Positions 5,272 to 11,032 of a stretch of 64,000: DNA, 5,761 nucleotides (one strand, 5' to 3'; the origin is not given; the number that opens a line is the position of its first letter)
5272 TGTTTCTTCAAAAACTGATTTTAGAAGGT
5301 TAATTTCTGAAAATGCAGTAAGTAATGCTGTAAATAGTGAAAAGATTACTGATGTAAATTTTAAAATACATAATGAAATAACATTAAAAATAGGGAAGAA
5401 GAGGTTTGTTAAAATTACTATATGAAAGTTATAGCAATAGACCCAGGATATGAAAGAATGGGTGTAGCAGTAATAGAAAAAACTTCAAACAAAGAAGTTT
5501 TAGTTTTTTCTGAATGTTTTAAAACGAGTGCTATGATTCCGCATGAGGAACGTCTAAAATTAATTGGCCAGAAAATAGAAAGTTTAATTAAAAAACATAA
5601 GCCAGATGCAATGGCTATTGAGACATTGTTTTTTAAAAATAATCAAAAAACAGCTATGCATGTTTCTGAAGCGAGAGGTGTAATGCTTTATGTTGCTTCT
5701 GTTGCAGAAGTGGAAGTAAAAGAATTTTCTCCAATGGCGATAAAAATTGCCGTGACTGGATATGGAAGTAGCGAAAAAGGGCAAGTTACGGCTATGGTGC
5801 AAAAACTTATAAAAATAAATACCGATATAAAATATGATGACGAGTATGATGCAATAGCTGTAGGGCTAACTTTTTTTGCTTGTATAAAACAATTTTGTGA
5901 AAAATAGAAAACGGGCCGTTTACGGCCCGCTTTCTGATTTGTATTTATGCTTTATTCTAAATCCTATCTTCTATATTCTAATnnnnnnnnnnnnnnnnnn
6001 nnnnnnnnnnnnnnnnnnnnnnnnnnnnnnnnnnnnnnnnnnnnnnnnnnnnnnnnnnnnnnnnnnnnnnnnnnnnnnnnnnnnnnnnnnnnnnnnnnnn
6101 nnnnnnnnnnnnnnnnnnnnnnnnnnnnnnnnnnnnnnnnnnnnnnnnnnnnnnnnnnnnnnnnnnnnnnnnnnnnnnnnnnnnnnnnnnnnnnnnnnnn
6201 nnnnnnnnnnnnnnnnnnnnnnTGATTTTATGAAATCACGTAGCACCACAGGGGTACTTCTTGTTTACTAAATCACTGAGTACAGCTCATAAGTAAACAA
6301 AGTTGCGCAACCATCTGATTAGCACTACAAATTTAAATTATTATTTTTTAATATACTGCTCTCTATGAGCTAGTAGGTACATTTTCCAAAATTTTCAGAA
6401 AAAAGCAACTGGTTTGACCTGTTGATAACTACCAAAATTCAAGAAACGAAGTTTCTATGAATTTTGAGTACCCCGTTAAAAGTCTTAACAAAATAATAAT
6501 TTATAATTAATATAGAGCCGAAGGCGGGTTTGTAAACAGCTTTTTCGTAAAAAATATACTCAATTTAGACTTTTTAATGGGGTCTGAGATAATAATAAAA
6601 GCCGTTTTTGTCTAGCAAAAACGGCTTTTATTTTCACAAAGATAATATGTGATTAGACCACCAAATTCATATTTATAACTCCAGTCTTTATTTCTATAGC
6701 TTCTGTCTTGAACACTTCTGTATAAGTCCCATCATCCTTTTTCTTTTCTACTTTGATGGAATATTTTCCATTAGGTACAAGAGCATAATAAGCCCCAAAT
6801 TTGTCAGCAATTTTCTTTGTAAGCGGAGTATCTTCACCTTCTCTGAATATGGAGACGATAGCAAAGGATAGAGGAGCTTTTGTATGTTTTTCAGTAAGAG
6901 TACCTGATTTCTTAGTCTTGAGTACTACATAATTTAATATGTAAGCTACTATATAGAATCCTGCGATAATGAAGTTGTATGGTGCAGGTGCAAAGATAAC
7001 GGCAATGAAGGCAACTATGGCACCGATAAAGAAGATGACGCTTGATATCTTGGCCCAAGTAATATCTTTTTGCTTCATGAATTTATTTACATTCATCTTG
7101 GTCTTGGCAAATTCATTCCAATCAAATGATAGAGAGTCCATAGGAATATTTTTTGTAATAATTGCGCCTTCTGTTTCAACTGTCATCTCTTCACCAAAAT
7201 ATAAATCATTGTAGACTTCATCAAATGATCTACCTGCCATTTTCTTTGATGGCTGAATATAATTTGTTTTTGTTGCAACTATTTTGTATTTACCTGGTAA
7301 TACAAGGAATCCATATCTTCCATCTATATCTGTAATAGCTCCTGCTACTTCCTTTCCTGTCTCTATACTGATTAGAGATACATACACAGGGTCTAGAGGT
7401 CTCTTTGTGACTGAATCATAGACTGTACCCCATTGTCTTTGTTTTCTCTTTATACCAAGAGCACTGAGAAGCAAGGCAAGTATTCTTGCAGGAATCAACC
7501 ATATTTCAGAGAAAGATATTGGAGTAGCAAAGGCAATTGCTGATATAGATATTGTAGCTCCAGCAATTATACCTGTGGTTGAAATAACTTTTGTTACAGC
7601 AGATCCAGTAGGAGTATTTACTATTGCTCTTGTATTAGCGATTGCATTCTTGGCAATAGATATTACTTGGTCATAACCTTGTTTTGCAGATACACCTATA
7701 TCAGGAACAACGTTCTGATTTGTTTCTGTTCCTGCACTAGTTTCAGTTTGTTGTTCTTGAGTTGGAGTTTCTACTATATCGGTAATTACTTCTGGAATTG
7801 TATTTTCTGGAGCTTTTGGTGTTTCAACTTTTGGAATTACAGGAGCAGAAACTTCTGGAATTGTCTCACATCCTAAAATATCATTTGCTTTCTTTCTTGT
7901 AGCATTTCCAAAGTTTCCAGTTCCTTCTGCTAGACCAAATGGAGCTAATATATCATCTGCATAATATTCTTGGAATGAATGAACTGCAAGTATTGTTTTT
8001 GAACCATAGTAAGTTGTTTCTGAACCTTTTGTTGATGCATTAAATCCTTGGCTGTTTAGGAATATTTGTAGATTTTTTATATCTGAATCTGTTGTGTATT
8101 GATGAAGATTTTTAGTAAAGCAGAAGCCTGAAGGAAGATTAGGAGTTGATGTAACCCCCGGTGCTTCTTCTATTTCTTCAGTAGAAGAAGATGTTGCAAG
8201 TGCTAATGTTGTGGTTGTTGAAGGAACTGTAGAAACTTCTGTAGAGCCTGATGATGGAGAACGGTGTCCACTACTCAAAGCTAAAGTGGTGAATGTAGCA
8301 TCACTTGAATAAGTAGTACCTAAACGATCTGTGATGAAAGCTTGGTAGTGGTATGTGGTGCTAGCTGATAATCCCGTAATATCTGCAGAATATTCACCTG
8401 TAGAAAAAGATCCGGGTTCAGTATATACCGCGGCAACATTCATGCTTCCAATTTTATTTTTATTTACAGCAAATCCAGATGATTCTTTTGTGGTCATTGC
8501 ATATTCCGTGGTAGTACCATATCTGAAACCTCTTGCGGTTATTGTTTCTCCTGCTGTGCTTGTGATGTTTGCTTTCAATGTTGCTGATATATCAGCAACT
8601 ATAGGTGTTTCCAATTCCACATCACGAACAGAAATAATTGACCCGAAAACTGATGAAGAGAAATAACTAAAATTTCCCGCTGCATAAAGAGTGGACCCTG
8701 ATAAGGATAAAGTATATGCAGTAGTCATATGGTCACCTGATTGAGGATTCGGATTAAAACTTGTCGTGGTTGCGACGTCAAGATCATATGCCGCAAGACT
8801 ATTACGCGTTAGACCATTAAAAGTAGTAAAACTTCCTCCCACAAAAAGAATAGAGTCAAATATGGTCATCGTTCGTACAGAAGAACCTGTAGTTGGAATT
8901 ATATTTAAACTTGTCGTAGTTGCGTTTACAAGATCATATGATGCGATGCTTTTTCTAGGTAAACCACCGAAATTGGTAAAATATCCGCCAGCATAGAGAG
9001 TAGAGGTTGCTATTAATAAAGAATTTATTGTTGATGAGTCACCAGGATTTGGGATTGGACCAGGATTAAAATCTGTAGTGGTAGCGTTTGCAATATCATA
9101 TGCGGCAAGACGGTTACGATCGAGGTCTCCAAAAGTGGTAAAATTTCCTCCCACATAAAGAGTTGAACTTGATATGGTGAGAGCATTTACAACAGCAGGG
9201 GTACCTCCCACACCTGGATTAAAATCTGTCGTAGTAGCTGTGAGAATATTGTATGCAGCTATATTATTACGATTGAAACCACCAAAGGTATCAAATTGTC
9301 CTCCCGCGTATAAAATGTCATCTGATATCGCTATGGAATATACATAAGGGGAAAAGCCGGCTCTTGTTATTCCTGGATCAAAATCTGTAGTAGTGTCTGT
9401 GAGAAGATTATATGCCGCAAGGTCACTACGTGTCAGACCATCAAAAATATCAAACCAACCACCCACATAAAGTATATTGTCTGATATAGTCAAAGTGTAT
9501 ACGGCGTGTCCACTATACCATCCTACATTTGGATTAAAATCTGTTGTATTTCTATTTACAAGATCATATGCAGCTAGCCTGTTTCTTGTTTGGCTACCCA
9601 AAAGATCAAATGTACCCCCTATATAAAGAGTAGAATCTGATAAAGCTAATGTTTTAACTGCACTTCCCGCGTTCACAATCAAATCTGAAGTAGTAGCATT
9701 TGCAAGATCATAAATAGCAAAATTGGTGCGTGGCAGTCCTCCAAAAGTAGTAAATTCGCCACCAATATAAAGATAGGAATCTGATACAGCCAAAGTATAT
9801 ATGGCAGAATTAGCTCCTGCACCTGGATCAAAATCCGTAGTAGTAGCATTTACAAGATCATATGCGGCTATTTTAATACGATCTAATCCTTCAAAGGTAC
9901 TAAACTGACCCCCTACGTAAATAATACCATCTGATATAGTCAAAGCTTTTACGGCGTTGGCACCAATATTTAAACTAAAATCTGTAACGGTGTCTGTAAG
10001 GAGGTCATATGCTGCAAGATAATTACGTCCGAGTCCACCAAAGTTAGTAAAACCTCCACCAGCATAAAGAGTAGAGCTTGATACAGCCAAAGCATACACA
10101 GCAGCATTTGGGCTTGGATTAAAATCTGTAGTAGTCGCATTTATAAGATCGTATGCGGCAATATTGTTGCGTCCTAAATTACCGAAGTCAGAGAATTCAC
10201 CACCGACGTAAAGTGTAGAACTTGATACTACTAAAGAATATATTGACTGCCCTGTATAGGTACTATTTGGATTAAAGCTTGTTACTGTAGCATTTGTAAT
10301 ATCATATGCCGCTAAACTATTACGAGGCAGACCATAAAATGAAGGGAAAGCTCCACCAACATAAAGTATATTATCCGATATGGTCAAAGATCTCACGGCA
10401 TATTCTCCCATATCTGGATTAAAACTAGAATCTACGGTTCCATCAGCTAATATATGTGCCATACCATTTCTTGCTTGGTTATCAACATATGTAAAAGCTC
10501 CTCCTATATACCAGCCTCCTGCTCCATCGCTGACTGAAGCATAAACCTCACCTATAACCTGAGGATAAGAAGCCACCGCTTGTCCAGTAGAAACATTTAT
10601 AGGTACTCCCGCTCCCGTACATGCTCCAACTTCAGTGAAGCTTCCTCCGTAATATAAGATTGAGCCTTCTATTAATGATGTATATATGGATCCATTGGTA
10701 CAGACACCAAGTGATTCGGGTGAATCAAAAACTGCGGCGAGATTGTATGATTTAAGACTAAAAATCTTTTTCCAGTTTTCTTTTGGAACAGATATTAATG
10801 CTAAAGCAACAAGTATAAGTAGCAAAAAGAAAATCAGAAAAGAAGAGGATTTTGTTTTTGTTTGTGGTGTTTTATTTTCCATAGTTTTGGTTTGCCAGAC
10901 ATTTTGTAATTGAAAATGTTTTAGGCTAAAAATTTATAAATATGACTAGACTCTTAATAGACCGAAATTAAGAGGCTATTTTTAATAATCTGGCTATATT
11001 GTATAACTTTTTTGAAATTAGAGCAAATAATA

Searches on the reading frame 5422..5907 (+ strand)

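Call 66: search_protein_families(library=pfam, proteins=[window:5422-5907:+], max_evalue=0.00001)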
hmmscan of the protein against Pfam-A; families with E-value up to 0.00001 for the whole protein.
window:5422-5907:+ (161 aa): 1 family
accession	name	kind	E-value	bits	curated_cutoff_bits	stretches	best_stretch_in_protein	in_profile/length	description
PF02075.23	RuvC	-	1.3e-38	132.7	22.2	1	3-150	1-147/148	Crossover junction endodeoxyribonuclease RuvC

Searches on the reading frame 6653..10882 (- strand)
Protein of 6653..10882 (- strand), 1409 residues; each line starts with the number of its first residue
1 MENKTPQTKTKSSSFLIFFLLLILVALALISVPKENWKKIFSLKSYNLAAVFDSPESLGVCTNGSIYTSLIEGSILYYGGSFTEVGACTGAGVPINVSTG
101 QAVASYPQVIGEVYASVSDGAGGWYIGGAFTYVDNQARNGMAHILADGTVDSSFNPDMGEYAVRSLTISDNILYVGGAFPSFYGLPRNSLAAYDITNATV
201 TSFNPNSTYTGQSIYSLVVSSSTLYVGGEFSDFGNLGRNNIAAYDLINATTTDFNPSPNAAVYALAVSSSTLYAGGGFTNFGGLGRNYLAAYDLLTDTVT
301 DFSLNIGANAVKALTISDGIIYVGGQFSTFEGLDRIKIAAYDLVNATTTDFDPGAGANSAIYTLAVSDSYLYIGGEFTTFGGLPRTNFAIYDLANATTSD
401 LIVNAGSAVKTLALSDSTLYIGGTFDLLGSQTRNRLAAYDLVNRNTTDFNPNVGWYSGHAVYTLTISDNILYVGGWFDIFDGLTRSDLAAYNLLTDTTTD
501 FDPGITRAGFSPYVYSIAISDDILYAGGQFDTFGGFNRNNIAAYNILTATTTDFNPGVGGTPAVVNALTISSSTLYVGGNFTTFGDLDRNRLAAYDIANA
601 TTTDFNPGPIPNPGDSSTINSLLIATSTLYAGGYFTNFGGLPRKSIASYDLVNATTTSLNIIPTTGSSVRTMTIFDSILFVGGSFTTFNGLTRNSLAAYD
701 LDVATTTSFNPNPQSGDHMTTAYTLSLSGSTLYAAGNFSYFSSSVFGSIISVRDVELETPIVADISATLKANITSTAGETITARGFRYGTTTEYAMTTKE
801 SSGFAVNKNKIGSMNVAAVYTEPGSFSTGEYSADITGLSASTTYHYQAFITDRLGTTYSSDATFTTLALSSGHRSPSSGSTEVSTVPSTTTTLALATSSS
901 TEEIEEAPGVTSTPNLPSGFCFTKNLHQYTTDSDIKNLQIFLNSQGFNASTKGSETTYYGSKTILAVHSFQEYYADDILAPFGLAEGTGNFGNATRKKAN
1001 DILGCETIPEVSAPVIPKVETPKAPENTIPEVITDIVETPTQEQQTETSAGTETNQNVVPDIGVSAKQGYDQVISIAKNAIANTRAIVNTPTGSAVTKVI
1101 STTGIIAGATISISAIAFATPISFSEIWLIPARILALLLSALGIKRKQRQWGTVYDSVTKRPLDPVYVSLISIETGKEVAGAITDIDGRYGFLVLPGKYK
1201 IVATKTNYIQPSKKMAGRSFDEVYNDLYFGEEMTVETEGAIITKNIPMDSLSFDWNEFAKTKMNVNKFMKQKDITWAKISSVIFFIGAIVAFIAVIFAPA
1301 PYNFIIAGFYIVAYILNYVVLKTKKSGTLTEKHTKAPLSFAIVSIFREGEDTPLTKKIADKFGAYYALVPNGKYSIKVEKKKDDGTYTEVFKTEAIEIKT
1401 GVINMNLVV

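Call 66: search_protein_families(library=pfam, proteins=[window:6653-10882:-], max_evalue=0.00001)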
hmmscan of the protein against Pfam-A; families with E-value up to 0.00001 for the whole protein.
window:6653-10882:- (1409 aa): 3 families
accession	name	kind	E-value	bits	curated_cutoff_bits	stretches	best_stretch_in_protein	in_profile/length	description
PF12768.13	Rax2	-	5.6e-28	98.4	28.8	3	592-739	1-145/254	Rax2 C-terminal beta propeller domain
PF17164.10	DUF5122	-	3.7e-15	56.3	27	0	123-154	5-36/36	Domain of unknown function (DUF5122) beta-propeller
PF01471.23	PG_binding_1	-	9.6e-06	26.1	23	0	932-974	2-41/57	Putative peptidoglycan binding domain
